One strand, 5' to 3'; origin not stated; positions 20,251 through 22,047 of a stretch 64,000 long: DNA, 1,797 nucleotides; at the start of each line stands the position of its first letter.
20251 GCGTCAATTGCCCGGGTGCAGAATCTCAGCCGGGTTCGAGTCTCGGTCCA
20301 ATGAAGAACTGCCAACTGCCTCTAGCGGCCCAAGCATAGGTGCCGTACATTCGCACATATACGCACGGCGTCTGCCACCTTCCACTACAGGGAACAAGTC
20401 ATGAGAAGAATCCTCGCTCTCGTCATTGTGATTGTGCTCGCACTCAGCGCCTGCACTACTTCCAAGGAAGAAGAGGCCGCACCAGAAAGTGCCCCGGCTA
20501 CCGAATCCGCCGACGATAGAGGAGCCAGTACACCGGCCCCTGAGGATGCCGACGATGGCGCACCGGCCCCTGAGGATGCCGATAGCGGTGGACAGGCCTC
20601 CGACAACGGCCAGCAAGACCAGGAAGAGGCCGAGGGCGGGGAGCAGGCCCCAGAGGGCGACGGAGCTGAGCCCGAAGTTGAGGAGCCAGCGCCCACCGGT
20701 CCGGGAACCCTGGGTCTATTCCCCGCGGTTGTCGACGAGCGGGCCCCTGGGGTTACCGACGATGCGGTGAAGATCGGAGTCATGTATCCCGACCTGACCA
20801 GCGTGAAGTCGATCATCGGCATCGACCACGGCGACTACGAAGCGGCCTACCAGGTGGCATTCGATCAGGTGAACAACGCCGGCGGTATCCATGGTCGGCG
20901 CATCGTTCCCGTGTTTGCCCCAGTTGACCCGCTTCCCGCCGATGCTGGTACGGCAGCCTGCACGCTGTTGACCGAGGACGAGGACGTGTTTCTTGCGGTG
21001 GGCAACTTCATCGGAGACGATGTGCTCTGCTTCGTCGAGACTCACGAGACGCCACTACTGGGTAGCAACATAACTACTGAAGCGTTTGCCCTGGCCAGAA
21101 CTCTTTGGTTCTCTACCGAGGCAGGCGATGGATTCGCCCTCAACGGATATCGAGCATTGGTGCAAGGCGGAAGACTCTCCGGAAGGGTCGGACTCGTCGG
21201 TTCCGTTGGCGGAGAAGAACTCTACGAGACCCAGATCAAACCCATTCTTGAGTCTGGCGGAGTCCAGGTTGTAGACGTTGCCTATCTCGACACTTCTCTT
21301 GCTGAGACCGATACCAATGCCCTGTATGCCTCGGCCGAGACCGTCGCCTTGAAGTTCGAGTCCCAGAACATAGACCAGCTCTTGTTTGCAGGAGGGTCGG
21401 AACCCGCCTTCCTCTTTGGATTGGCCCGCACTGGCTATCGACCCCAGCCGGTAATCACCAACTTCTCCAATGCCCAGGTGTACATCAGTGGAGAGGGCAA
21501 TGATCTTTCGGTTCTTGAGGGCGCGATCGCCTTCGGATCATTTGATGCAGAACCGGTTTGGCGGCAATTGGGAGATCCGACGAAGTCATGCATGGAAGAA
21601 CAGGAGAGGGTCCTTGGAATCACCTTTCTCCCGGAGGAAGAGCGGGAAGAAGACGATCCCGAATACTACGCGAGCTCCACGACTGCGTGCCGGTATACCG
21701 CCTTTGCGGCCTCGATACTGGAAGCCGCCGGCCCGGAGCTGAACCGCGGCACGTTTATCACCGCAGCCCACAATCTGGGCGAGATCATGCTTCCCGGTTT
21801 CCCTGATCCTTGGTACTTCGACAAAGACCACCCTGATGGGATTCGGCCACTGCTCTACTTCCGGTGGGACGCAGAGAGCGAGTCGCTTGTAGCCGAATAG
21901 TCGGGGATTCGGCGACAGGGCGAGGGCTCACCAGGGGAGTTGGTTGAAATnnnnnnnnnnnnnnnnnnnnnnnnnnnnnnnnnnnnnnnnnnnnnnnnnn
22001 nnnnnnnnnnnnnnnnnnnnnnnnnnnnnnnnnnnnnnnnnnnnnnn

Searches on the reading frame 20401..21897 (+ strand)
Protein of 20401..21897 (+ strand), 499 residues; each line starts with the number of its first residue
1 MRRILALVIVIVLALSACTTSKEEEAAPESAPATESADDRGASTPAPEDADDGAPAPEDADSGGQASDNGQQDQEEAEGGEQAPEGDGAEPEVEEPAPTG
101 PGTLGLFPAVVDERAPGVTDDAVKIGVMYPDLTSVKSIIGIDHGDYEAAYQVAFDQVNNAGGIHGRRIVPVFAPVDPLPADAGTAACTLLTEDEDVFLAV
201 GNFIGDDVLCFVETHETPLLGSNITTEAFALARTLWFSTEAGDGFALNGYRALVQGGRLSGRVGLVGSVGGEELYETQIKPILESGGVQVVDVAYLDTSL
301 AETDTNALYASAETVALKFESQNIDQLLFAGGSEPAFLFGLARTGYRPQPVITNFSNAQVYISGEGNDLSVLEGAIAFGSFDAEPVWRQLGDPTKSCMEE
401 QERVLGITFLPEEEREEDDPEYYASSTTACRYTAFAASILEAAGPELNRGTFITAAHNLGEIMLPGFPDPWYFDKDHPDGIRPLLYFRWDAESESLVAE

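Call 3: search_protein_families(library=pfam, proteins=[window:20401-21897:+], max_evalue=0.01)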
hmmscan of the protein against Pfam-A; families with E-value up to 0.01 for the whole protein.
window:20401-21897:+ (499 aa): 1 family
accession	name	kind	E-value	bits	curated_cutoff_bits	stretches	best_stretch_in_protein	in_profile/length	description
PF13458.12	Peripla_BP_6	-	8.9e-10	39.2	31.7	1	123-490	2-339/343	Periplasmic binding protein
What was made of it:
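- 20401..21900 (+): Solute-binding lipoprotein, 499 aa. It has the lipobox LSAC, an acidic tether of about 80 aa, and a LivJ-type Peripla_BP_6 domain. Pfam Peripla_BP_6 scores 39.2 bits against a cut-off of 31.7 (call 3).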

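Call 5: search_protein_families(library=ncbifam, proteins=[window:20401-21897:+], max_evalue=0.001)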
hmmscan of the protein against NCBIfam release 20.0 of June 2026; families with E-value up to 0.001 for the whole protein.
window:20401-21897:+ (499 aa): 0 families

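Call 40: search_solved_structures(query=window:20401-21897:+, max_evalue=1)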
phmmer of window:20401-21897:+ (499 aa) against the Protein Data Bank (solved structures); distinct sequences matched with E-value up to 1: 3.
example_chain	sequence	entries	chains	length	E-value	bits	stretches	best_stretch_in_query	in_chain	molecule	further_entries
4n03_A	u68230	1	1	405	6.7e-08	35.3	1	113-356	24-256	ABC-type branched-chain amino acid transport systems periplasmic component-like protein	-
3h5l_A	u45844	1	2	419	0.14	14.4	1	118-188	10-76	putative Branched-chain amino acid ABC transporter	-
3i45_A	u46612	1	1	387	0.49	12.6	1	146-206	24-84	Twin-arginine translocation pathway signal protein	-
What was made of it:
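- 20401..21900 (+): The PDB match 4n03 has E 7e-8 (call 40).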
